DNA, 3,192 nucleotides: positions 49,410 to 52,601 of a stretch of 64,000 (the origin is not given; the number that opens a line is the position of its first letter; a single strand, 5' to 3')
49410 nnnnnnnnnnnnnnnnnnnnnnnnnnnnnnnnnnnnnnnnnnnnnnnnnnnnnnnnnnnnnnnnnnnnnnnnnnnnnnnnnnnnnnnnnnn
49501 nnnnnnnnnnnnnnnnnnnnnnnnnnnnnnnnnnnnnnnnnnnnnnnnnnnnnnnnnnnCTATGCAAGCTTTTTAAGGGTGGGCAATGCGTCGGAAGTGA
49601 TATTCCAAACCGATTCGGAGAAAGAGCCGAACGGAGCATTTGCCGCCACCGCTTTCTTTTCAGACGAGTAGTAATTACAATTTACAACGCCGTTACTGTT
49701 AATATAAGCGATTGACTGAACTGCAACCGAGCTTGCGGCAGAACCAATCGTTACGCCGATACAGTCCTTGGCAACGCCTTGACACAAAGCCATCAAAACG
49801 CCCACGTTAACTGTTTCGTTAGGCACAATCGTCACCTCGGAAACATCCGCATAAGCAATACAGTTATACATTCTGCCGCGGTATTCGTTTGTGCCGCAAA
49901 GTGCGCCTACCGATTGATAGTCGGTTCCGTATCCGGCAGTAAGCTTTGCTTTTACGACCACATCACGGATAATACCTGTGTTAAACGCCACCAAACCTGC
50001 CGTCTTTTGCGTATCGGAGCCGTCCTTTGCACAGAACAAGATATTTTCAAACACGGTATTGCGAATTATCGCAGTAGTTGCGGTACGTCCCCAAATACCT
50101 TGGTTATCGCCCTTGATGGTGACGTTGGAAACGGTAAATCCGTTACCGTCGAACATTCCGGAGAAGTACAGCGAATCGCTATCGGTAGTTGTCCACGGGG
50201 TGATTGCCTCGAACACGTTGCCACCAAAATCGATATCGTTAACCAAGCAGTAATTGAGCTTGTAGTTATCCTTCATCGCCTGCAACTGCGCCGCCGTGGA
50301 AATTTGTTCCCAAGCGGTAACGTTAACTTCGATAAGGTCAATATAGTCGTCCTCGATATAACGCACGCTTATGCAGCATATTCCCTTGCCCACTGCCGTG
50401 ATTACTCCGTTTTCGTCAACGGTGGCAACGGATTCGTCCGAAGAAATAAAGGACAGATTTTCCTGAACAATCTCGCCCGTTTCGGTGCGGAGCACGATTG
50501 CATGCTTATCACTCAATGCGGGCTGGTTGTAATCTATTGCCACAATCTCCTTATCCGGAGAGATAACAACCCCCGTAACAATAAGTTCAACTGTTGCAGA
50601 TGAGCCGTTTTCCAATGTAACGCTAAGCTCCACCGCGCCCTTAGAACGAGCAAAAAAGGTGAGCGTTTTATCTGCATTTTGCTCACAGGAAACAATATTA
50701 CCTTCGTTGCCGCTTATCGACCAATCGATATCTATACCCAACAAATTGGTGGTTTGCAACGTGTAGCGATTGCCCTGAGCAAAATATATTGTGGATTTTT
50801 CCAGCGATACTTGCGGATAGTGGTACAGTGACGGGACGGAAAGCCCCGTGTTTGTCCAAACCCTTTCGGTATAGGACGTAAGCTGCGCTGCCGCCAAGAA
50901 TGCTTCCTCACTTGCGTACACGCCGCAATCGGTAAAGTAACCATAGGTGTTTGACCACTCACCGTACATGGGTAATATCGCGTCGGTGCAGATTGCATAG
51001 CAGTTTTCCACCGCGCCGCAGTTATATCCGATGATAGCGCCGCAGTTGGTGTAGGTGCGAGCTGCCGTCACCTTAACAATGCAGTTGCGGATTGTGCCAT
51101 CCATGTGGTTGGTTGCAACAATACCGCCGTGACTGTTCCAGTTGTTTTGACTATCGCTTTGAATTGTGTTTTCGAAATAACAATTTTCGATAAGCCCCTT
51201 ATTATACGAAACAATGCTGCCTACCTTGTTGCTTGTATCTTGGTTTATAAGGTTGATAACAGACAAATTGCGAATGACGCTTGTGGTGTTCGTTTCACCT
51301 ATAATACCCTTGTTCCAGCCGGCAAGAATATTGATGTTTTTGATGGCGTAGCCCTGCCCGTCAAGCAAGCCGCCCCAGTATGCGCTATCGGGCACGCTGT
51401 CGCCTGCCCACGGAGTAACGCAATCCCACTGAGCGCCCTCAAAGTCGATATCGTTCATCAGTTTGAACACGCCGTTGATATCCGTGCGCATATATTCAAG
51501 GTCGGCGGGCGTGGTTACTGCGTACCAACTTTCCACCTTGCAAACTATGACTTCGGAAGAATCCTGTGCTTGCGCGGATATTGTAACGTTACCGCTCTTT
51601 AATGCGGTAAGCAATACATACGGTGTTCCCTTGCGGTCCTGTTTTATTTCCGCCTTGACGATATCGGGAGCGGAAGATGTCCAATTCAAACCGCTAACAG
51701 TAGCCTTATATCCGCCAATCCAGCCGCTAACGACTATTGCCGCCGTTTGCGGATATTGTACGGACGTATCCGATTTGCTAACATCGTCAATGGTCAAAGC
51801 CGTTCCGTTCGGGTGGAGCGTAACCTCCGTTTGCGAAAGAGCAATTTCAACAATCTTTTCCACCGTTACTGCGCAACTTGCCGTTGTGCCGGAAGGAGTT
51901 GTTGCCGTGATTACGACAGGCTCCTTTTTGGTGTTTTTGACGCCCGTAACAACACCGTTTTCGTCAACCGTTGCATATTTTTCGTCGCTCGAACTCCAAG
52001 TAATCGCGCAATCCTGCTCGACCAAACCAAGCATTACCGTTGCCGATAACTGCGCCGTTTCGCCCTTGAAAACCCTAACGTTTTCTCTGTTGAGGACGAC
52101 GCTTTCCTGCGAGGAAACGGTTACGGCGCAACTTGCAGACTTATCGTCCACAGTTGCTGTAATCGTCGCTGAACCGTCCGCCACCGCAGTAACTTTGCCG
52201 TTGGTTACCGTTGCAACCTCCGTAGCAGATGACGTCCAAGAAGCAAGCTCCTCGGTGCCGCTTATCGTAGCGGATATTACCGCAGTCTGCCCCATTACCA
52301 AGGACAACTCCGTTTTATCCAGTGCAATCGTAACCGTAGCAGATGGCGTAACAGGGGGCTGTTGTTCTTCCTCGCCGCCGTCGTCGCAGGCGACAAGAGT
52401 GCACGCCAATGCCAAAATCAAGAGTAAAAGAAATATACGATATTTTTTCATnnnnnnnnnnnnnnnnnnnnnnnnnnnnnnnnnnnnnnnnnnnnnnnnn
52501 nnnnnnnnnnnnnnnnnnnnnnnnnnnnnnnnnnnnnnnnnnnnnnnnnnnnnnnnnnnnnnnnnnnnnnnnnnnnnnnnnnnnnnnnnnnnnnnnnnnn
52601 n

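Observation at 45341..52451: A recurrent ~250-aa module present six times in three lipoproteins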

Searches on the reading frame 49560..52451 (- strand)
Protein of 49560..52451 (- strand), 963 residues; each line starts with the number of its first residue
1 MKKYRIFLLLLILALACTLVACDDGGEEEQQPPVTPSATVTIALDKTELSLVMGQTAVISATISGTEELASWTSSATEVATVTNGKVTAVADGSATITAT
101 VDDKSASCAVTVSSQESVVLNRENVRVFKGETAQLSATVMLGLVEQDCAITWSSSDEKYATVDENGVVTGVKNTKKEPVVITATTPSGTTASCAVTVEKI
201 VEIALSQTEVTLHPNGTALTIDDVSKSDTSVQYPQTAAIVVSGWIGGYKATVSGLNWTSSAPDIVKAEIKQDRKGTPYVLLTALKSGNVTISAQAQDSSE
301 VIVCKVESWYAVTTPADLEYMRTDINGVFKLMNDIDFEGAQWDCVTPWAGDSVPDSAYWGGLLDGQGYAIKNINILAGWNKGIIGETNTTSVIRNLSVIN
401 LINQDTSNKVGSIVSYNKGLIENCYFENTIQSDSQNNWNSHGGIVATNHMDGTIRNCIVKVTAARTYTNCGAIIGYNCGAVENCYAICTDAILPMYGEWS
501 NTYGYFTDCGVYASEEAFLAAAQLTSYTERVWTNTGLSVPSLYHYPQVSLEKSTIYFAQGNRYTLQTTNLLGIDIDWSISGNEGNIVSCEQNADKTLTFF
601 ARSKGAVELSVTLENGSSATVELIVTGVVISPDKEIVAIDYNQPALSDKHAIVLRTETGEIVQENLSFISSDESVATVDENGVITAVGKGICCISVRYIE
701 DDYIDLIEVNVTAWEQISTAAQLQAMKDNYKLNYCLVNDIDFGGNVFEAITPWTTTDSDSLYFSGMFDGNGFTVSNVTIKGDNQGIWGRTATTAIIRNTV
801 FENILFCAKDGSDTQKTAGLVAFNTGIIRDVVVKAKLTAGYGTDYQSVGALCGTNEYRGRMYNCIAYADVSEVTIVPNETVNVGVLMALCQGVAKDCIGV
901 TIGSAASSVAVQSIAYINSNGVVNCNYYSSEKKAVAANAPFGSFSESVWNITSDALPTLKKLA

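Call 3: search_protein_families(library=pfam, proteins=[window:49560-52451:-], max_evalue=1)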
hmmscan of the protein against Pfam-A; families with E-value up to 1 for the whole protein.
window:49560-52451:- (963 aa): 6 families
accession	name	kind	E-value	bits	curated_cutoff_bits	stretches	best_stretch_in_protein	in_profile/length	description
PF02368.24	Big_2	-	7.4e-19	67.9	22.8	4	41-109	4-78/79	Bacterial Ig-like domain (group 2)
PF22359.2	Big-like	-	1.4e-08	35.3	27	2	70-113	3-47/48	Bacterial Ig-like domain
PF21461.3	HL_N-beta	-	3.3e-05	24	27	1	74-104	18-48/57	Hyaluronate lyase, N-terminal beta-sheet domain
PF07581.17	Glug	-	5.7e-05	23.7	20.5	1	410-430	5-27/28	The GLUG motif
PF23284.2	KOW2_Spt5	-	0.04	14.2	28.9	0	123-139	3-19/50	Transcription elongation factor SPT5, second KOW domain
PF16318.11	DUF4957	-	0.17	12.1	30.8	1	368-428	77-136/142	Domain of unknown function (DUF4957)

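Call 4: search_protein_families(library=ncbifam, proteins=[window:49560-52451:-], max_evalue=1)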
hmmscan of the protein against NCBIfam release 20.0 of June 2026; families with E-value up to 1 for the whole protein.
window:49560-52451:- (963 aa): 0 families

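Call 23: find_homologous_proteins(query=window:49560-52451:-, max_evalue=0.00001)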
Query window:49560-52451:- (963 aa): 3685 proteins with E <= 0.00001 among 8000 candidates; the best 120 are listed.
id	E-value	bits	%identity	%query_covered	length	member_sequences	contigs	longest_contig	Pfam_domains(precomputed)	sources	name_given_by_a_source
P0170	0.0e+0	2136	100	100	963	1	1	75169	PF21764.4,PF26182.1,PF22359.3,PF02368.25,PF26918.1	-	-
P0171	0.0e+0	1683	79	100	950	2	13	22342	PF26182.1,PF22359.3,PF02368.25,PF20578.5,PF26918.1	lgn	-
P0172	0.0e+0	1471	69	100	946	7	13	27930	PF26182.1,PF02369.23,PF22359.3,PF02368.25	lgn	-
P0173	0.0e+0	1450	68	100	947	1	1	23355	PF26182.1,PF22359.3,PF02368.25,PF26918.1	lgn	-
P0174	0.0e+0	1264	61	98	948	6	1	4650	PF22359.3,PF02368.25,PF26918.1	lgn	-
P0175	0.0e+0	1205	59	100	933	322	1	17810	PF26182.1,PF21461.4,PF22359.3,PF02368.25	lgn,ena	-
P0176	0.0e+0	1197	60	96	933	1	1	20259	PF26182.1,PF22359.3,PF02368.25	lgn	-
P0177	0.0e+0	1183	58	100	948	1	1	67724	PF21764.4,PF26182.1,PF22359.3,PF02368.25,PF26918.1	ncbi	-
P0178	0.0e+0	1180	58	98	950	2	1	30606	PF26182.1,PF22359.3,PF02368.25,PF26918.1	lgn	-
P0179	0.0e+0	1129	55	100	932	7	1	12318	PF26182.1,PF22359.3,PF02368.25,PF26918.1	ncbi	-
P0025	0.0e+0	1086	53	100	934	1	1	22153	PF26182.1,PF22359.3,PF02368.25,PF26918.1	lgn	-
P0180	0.0e+0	1071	54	100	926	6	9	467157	PF02368.25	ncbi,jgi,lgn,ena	-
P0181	0.0e+0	1069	53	100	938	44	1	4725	PF26182.1,PF02368.25,PF26918.1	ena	-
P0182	0.0e+0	1037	52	100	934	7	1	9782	PF26182.1,PF02368.25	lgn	-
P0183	1.4e-293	994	51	100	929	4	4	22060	PF26182.1,PF02368.25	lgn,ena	-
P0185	2.8e-179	616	37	100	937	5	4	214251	PF22359.3,PF02368.25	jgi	-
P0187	4.0e-147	510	34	100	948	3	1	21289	PF26182.1,PF07581.18,PF02368.25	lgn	-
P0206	3.0e-90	322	28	79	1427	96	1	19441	PF26182.1,PF21461.4,PF07581.18,PF22359.3,PF02368.25,PF26918.1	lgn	-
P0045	1.8e-77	279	25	96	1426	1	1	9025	PF26182.1,PF21461.4,PF07581.18,PF22359.3,PF02368.25,PF26918.1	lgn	-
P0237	6.1e-76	274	28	91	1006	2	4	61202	PF26182.1,PF21461.4,PF07581.18,PF22359.3,PF02368.25,PF26918.1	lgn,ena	-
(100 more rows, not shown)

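Call 35: find_encoding_contigs(protein=P0180, flank=10000, max_places=2)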
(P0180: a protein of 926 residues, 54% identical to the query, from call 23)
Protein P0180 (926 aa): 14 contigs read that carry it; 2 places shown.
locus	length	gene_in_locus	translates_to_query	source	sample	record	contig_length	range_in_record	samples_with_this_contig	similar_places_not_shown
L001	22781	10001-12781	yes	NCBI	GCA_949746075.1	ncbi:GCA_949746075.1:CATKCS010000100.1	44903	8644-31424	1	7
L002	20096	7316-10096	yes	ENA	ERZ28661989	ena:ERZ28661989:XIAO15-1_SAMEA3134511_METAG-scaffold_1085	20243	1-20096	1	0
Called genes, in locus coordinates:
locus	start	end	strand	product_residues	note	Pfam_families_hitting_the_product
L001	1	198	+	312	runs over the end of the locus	PF01022:HTH_5, PF12840:HTH_20, PF21476:PF0610-like_N (weak)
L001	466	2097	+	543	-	-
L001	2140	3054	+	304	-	PF00528:BPD_transp_1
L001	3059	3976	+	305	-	PF00528:BPD_transp_1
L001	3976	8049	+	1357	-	-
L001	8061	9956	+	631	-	PF03648:Glyco_hydro_67N, PF16126:DUF4838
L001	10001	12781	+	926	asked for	PF02368:Big_2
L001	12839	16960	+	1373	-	PF18998:Flg_new_2, PF05342:Peptidase_M26_N (faint)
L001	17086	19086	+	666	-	PF16334:DUF4964, PF17168:DUF5127, PF16335:GtaA_6_Hairpin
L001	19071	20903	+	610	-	PF02838:Glyco_hydro_20b, PF00728:Glyco_hydro_20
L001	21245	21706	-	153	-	-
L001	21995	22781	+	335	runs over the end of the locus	PF02826:2-Hacid_dh_C, PF03446:NAD_binding_2 (weak), PF03807:F420_oxidored (weak), PF07991:KARI_N, PF01450:KARI_C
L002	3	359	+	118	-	?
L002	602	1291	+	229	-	PF00528:BPD_transp_1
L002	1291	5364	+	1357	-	-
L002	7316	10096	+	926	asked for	PF02368:Big_2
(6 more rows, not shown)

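Call 41: find_related_loci(query=window:49560-52451:-, collection=genome_contigs, flank=10000)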
Query window:49560-52451:- (963 aa) in genome_contigs; peptide patterns used: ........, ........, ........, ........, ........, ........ (x = any residue, [..] = any of these).
81 stretches matched a pattern; 15 encode a relative of the query (tblastn E <= 1e-3); 15 distinct loci.
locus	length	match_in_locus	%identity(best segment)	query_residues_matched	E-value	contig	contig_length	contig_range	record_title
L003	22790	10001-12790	59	5-962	0e+0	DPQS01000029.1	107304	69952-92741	MAG TPA_asm: Clostridiales bacterium isolate UBA11477 contig_7960, whole genome shotgun sequence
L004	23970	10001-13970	35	21-961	4e-142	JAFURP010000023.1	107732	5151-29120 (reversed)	MAG: Clostridia bacterium isolate RGIG4762 Roe_deer_Rectum.Co__c451896, whole genome shotgun sequence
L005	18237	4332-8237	28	39-801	1e-58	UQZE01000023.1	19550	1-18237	uncultured Clostridiales bacterium isolate UMGS775 genome assembly, contig: NODE_172_length_19550_cov_4.9782, whole geno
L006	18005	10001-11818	33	325-870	2e-15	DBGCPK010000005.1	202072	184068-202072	MAG TPA_asm: Bacilli bacterium isolate MAG11536 contig5, whole genome shotgun sequence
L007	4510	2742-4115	38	306-823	2e-12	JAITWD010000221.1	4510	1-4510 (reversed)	MAG: Lachnospiraceae bacterium isolate TD116_bin70 k119_591535, whole genome shotgun sequence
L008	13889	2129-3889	30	310-780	6e-11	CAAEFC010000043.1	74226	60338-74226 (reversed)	MAG TPA_asm: Bacilli bacterium, isolate HGM10897, WGS project CAAEFC010000000 data, contig: ERS396532_100_k85_125627, wh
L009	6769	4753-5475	30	329-870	2e-9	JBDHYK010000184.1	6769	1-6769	MAG: Niabella sp. isolate AS-MICRO-3CA.97 NODE_56618_length_6769_cov_5.433965, whole genome shotgun sequence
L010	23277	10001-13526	29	305-874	8e-9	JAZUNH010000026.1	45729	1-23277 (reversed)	MAG: Anaerovoracaceae bacterium isolate T1900044889_TS20190355.MAGScoT_cleanbin_000016 SGB_3241_k141_2021851, whole geno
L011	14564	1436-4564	26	310-489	2e-8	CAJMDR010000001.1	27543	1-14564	MAG TPA_asm: uncultured Porphyromonadaceae bacterium isolate ERR321609-bin.9 genome assembly, contig: NODE_1219_length_2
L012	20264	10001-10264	27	653-779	1e-5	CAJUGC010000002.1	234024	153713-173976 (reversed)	MAG TPA_asm: uncultured Christensenella sp. isolate MGBC137892 genome assembly, contig: MGBC137892.2, whole genome shotg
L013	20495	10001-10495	21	249-427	2e-5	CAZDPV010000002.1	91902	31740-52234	MAG TPA_asm: uncultured Clostridium sp. isolate SRP286056_co2_336 genome assembly, contig: NODE_235_length_91902_cov_27.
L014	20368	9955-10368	29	330-458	4e-5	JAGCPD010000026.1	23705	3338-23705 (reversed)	MAG: Bacteroidaceae bacterium isolate RGIG9995 Yak_Reticulum-4__c170072, whole genome shotgun sequence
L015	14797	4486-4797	31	703-806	6e-5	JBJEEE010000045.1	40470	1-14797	MAG: Bacilli bacterium isolate LOHA10_bin.030 NODE_224_length_40470_cov_8.958555, whole genome shotgun sequence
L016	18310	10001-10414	29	330-458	2e-4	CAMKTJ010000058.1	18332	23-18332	MAG: uncultured Prevotellaceae bacterium isolate SRR12081302_bin.49_metaWRAP_v1.3_MAG genome assembly, contig: ERZ122897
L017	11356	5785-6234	28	330-469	3e-4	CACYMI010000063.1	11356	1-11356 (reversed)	MAG: uncultured Bacteroidales bacterium isolate RUG12069 genome assembly, contig: RUG12069_asm_63, whole genome shotgun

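Call 65: find_encoding_contigs(protein=P0185, flank=10000, max_places=1)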
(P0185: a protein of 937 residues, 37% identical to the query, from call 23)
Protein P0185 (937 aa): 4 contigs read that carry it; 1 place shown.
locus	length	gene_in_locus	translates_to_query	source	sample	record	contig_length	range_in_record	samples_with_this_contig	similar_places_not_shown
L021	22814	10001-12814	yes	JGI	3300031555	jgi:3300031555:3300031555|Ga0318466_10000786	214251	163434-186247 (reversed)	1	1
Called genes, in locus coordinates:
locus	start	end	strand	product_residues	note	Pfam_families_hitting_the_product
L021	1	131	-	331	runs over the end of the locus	PF12840:HTH_20 (weak)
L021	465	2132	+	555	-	-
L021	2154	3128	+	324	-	PF00528:BPD_transp_1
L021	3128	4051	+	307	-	PF00528:BPD_transp_1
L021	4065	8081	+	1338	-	PF16403:Bact_surface_Ig-like (faint)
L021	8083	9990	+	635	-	PF03648:Glyco_hydro_67N (faint), PF16126:DUF4838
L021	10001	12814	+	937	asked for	PF02368:Big_2, PF22359:Big-like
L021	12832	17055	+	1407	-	PF18998:Flg_new_2 (weak), PF09479:Flg_new, PF05342:Peptidase_M26_N (faint)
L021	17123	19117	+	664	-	PF16334:DUF4964, PF17168:DUF5127, PF16335:GtaA_6_Hairpin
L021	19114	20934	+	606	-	PF00728:Glyco_hydro_20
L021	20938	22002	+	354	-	PF02463:SMC_N (weak), PF03215:Rad17 (weak), PF00005:ABC_tran, PF13304:AAA_21 (faint)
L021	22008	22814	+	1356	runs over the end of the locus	PF18998:Flg_new_2 (weak), PF09479:Flg_new, PF05342:Peptidase_M26_N (faint)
